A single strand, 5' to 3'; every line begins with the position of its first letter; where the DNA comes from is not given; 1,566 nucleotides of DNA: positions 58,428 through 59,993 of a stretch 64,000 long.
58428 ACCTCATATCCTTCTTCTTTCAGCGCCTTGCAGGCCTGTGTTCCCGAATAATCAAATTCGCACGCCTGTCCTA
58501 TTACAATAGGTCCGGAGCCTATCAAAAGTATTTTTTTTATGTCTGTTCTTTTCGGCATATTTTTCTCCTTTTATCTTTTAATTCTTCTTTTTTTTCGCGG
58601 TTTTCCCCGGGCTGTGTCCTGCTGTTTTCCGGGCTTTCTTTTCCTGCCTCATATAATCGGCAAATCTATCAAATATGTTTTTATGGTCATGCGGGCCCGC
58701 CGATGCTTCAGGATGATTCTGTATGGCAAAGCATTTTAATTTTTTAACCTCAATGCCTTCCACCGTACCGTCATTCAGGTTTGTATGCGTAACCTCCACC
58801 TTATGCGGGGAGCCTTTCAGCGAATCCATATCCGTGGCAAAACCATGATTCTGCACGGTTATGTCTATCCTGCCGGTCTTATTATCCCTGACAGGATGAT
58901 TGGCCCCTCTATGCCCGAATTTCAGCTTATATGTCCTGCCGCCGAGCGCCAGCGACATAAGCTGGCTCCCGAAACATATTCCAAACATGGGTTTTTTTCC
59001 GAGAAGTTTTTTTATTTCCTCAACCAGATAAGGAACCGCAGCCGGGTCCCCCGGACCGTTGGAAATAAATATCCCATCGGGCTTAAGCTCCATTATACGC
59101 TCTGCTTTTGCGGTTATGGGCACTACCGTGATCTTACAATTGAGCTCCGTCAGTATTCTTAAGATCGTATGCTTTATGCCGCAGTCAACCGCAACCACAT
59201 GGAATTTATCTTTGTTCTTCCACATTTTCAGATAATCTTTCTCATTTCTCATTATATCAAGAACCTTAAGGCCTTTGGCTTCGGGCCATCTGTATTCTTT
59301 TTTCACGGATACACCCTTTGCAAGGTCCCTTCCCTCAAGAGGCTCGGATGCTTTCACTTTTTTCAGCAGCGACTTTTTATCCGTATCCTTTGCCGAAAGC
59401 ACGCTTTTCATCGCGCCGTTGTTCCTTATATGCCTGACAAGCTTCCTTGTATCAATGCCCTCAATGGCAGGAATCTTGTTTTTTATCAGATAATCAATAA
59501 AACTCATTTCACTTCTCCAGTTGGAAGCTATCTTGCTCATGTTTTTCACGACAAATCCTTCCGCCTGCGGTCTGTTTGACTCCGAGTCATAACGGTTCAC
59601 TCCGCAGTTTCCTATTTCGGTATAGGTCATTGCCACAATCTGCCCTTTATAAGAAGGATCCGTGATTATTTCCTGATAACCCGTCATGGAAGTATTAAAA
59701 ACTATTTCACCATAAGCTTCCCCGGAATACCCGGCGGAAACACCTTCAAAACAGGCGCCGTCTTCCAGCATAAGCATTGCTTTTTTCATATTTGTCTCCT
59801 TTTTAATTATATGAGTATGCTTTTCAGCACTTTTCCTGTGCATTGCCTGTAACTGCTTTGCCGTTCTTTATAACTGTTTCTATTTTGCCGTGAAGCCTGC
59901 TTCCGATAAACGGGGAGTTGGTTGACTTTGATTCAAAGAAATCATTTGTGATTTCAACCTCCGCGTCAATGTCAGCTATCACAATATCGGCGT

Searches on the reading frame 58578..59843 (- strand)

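Call 73: search_protein_families(library=pfam, proteins=[window:58578-59843:-], max_evalue=0.0001)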
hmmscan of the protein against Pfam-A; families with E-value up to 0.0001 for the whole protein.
window:58578-59843:- (421 aa): 3 families
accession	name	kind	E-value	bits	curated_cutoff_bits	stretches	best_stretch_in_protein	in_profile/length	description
PF00988.28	CPSase_sm_chain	-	1.7e-51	173.7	27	1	24-148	1-125/126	Carbamoyl-phosphate synthase small chain, CPSase domain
PF00117.34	GATase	-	5.4e-49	166.9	22.8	1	218-395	2-188/190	Glutamine amidotransferase class-I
PF07722.19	Peptidase_C26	-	2.8e-08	34.3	20.5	1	282-379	104-219/219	Peptidase C26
